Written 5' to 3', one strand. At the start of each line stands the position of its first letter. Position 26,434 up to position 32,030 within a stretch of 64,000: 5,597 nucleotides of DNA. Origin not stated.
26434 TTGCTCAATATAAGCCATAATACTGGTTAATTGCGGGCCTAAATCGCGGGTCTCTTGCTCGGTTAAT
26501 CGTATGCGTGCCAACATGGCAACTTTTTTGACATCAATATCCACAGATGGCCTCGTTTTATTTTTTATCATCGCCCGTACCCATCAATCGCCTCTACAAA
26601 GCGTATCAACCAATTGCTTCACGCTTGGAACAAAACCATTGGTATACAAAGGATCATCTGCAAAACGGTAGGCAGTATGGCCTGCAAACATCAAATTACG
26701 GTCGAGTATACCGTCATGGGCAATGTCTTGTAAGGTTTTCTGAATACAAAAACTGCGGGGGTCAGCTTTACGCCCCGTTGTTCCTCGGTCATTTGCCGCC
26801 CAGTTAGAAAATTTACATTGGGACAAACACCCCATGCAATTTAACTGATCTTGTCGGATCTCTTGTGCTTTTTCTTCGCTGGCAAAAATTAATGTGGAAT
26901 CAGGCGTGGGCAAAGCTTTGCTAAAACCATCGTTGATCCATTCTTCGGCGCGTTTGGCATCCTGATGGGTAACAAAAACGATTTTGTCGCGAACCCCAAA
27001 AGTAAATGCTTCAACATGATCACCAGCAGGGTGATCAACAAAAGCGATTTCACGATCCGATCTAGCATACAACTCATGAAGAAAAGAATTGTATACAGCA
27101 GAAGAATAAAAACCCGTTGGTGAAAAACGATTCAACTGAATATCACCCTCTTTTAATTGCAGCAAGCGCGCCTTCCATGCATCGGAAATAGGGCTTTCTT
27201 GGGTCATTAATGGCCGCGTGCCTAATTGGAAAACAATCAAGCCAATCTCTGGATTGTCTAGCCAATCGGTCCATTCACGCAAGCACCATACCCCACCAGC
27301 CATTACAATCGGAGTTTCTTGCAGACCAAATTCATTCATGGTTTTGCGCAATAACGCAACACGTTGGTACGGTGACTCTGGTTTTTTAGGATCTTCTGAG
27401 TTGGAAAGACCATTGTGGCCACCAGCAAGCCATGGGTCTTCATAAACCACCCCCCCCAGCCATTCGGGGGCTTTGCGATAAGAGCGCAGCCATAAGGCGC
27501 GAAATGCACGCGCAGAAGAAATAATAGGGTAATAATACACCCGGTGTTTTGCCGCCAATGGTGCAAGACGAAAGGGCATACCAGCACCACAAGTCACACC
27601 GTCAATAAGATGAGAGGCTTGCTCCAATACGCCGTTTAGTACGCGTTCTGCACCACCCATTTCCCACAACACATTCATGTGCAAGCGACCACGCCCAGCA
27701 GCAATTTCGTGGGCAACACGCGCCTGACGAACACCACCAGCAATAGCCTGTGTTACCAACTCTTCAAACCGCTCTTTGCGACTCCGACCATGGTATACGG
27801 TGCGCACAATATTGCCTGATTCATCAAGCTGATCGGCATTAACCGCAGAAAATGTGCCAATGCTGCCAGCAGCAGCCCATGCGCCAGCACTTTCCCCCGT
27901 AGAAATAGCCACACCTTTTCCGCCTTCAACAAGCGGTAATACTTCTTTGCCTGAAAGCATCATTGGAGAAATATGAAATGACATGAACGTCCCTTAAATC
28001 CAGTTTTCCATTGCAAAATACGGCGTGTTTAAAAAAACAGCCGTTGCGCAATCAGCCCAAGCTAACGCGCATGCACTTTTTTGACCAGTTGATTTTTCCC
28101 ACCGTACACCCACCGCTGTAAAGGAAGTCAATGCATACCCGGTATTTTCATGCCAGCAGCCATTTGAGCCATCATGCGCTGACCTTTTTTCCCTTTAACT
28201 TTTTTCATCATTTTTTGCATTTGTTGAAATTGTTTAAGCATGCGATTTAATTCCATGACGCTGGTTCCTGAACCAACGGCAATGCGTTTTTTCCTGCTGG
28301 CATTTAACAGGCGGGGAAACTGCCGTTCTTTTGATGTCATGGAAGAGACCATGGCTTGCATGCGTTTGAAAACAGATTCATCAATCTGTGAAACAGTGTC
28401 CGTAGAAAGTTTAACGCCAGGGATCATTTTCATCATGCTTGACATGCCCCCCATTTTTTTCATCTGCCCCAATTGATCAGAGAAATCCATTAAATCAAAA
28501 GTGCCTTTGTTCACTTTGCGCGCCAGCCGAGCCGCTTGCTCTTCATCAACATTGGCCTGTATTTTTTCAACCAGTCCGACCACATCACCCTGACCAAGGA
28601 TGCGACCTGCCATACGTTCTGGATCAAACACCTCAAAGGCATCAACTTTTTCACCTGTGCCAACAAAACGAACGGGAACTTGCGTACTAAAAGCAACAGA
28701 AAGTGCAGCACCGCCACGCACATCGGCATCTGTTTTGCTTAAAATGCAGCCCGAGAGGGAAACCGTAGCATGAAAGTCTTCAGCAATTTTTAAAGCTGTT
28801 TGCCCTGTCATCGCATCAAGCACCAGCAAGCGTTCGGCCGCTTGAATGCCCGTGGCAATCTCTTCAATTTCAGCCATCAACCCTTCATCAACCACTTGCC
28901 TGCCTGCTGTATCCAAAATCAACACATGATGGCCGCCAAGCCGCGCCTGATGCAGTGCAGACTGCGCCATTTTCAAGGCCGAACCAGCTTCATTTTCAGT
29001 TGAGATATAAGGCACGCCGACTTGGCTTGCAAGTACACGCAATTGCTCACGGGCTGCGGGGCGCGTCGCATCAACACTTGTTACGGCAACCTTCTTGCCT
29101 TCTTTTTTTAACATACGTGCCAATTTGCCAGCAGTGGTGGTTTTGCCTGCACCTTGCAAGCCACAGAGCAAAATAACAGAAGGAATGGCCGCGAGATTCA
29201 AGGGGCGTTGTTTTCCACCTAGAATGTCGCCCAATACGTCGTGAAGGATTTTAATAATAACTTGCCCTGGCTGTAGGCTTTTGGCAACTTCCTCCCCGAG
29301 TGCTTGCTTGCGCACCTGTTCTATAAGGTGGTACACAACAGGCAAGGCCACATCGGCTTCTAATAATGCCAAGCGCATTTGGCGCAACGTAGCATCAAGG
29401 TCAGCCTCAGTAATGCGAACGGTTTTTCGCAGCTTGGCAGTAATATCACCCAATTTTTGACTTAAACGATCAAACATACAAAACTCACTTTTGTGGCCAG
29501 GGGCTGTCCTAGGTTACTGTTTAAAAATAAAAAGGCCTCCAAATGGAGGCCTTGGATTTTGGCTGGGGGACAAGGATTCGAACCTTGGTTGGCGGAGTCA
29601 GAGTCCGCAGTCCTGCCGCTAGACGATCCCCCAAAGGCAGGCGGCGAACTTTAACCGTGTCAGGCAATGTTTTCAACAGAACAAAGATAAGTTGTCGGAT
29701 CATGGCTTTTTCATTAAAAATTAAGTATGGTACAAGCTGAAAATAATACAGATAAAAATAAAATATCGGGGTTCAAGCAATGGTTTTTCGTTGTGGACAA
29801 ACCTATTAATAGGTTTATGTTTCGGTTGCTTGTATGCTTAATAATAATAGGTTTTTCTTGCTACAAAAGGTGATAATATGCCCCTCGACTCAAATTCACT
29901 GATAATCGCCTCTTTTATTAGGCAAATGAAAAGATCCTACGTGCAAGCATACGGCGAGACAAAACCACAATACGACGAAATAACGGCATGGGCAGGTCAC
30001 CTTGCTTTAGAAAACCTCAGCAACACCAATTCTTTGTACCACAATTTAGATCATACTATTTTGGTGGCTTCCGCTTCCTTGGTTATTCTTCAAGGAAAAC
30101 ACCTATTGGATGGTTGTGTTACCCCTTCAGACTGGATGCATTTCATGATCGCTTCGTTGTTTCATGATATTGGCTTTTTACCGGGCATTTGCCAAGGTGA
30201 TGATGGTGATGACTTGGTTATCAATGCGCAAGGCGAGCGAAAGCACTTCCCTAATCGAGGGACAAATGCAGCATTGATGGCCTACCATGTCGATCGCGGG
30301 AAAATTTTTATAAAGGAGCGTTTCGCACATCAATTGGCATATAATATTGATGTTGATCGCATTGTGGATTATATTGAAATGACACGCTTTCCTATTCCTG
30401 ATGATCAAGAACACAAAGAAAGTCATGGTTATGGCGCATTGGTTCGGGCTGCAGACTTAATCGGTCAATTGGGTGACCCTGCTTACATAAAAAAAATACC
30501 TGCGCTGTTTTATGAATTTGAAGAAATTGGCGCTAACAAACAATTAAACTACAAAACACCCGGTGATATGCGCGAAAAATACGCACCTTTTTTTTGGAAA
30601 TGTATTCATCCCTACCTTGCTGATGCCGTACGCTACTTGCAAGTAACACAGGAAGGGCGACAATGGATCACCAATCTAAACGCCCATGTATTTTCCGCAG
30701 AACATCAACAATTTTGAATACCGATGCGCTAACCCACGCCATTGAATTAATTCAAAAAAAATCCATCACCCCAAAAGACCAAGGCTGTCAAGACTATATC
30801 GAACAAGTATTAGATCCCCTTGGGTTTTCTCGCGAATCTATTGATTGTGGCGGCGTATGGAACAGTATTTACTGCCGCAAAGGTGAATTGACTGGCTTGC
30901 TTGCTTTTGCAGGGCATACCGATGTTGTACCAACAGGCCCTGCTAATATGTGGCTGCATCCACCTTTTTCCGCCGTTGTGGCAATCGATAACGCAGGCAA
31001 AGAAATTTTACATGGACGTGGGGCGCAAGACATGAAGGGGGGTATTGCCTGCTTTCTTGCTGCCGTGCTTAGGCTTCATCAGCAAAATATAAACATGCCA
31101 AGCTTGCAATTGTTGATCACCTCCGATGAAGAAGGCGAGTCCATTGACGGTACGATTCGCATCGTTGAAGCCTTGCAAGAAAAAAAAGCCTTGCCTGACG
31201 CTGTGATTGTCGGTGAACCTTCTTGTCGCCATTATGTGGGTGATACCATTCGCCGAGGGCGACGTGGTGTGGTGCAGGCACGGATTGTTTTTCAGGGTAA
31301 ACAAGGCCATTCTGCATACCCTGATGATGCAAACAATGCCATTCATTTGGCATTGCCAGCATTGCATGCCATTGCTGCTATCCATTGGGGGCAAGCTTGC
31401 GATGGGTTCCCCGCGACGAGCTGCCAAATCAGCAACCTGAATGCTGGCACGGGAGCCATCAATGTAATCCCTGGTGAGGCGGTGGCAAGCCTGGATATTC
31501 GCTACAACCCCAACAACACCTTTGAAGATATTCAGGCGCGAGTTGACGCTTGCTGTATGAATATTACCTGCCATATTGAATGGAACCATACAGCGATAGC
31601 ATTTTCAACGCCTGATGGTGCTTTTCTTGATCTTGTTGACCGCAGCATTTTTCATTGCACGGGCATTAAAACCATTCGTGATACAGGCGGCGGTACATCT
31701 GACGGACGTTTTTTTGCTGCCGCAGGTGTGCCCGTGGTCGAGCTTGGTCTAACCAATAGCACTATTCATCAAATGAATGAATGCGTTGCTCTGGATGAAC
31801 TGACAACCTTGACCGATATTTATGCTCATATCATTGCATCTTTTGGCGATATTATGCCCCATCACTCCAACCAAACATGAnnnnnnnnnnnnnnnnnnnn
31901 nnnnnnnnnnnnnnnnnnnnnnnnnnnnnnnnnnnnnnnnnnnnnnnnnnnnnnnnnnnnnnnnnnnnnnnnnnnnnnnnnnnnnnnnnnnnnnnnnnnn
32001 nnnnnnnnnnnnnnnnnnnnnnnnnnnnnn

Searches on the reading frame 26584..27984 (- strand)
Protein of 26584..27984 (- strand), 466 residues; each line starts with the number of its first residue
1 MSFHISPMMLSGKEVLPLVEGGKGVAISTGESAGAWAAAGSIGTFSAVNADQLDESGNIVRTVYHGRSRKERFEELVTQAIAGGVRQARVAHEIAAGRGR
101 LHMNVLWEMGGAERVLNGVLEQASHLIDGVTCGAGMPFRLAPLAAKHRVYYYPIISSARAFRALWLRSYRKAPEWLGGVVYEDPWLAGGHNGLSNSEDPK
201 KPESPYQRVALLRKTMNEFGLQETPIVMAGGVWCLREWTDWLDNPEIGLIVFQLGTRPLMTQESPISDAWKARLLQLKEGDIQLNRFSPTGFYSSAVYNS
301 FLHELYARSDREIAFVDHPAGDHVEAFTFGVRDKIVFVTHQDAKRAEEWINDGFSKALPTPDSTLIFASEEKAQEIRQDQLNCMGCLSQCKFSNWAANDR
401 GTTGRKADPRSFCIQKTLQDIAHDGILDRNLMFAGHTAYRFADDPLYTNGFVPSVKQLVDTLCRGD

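Call 8: search_protein_families(library=ncbifam, proteins=[window:26584-27984:-], max_evalue=0.00001)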
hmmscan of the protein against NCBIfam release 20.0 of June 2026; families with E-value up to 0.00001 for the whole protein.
window:26584-27984:- (466 aa): 0 families

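Call 10: search_protein_families(library=pfam, proteins=[window:26584-27984:-], max_evalue=0.00001)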
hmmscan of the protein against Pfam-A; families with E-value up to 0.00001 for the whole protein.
window:26584-27984:- (466 aa): 1 family
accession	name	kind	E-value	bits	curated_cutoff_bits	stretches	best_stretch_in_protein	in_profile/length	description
PF03060.21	NMO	-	2e-09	37.8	28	1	17-335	13-295/331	Nitronate monooxygenase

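Call 11: search_protein_families(library=ncbifam, proteins=[window:26584-27984:-], max_evalue=0.001)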
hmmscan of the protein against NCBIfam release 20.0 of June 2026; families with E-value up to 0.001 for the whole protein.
window:26584-27984:- (466 aa): 0 families

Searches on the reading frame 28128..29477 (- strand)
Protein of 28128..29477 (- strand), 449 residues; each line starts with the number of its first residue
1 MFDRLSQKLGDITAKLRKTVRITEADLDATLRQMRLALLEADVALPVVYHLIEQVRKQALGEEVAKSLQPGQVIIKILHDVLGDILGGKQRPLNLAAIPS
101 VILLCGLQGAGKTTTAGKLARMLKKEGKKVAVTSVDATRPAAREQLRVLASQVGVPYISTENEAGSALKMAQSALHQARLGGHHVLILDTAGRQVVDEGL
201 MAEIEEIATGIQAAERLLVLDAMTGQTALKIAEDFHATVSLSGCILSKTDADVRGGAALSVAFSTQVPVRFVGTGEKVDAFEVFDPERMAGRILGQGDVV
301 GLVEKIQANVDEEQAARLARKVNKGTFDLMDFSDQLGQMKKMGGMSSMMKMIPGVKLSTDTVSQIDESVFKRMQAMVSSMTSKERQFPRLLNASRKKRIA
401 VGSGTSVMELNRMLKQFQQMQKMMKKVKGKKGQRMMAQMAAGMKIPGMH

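Call 8: search_protein_families(library=ncbifam, proteins=[window:28128-29477:-], max_evalue=0.00001)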
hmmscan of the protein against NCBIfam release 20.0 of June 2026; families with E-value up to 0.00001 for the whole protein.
window:28128-29477:- (449 aa): 11 families
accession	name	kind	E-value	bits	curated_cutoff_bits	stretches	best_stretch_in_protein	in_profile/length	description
TIGR00959.1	ffh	equivalog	1.5e-154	515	473.2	1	2-426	1-428/428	signal recognition particle protein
TIGR01425.1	SRP54_euk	equivalog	8e-79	265.5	576.25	1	5-423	5-428/428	signal recognition particle protein SRP54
TIGR00064.1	ftsY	equivalog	1.1e-58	198.7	260.7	1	28-292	4-277/279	signal recognition particle-docking protein FtsY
NF011312.0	PRK14723.1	equivalog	8e-20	70.9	951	1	100-278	186-362/768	flagellar biosynthesis regulator FlhF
NF011310.0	PRK14721.1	equivalog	2.6e-16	59.9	725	1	101-278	193-365/423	flagellar biosynthesis regulator FlhF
TIGR03499.1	FlhF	equivalog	2.7e-15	57.1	174.15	1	7-192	115-286/286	flagellar biosynthesis GTPase FlhF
NF011311.0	PRK14722.1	equivalog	4.2e-14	52.4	777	1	100-279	138-321/374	flagellar biosynthesis regulator FlhF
NF009368.0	PRK12726.1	equivalog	5.6e-10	38.9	832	1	101-287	208-389/407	flagellar biosynthesis regulator FlhF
NF009367.0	PRK12724.1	equivalog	9e-10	38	718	1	100-284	224-403/433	flagellar biosynthesis regulator FlhF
NF009366.0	PRK12723.1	equivalog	3.8e-08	32.8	585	1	99-279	174-352/388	flagellar biosynthesis regulator FlhF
NF005230.0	PRK06731.1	equivalog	4.3e-07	29.4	553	1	101-279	88-262/281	flagellar biosynthesis regulator FlhF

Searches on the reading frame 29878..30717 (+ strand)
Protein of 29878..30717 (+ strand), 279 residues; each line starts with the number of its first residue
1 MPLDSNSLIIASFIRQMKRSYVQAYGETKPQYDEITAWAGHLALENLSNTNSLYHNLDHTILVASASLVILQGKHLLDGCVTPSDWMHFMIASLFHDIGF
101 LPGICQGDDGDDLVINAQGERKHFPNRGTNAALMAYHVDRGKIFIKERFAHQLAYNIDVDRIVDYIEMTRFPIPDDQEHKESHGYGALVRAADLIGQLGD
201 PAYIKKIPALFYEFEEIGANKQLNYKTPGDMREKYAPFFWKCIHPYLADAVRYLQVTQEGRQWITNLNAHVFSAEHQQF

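Call 8: search_protein_families(library=ncbifam, proteins=[window:29878-30717:+], max_evalue=0.00001)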
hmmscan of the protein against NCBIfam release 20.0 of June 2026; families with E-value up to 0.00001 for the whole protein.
window:29878-30717:+ (279 aa): 1 family
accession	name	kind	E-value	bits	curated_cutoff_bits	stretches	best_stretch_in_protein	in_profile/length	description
NF045583.1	Npun_R2479_HDIG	equivalog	2.4e-104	348.4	400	1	5-277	3-275/275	Npun_R2479 family HD domain-containing metalloprotein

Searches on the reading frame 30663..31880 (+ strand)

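Call 8: search_protein_families(library=ncbifam, proteins=[window:30663-31880:+], max_evalue=0.00001)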
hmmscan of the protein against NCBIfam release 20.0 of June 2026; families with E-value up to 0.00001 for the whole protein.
window:30663-31880:+ (405 aa): 46 families (the best 25 are shown)
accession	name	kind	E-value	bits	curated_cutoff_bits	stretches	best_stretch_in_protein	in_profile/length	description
NF009557.0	PRK13009.1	equivalog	1.6e-126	422.5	284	1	20-394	3-374/377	succinyl-diaminopimelate desuccinylase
TIGR01246.1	dapE_proteo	equivalog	9.5e-117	390.1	361.8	1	24-393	3-369/370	succinyl-diaminopimelate desuccinylase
TIGR01910.1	DapE-ArgE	subfamily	1.3e-50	172.6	217.6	1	28-385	6-372/373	ArgE/DapE family deacylase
NF006399.0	PRK08651.1-2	equivalog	3.7e-46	158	381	1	38-386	22-396/405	succinyl-diaminopimelate desuccinylase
NF006365.0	PRK08588.1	subfamily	2.4e-36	125.9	289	1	28-394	15-380/383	succinyl-diaminopimelate desuccinylase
NF006400.0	PRK08651.1-3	equivalog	7.8e-36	123.7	374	1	70-394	76-406/410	succinyl-diaminopimelate desuccinylase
NF005710.0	PRK07522.1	subfamily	5.2e-35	121.3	412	1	45-389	34-383/391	acetylornithine deacetylase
NF009555.0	PRK13004.1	equivalog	3.6e-33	115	321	1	23-297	18-278/399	YgeY family selenium metabolism-linked hydrolase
TIGR01900.1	dapE-gram_pos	equivalog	5.2e-32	111.1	304.2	1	21-388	4-347/351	succinyl-diaminopimelate desuccinylase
NF010589.0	PRK13983.1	equivalog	2.3e-31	109.1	333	1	73-392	80-407/409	M20 family metallo-hydrolase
TIGR01892.1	AcOrn-deacetyl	equivalog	7.1e-31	107.6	297.7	1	43-383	21-357/365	acetylornithine deacetylase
NF005306.0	PRK06837.1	subfamily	4.9e-25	88.2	376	1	80-394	100-421/427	ArgE/DapE family deacylase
NF005602.0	PRK07338.1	equivalog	5.6e-25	87.8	357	1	103-393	111-398/409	hydrolase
NF003474.0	PRK05111.1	equivalog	2e-24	86.2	460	1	47-310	40-294/383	acetylornithine deacetylase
TIGR01880.1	Ac-peptdase-euk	subfamily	2e-20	72.9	338.6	1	73-393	69-397/401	N-acyl-aliphatic-L-amino acid amidohydrolase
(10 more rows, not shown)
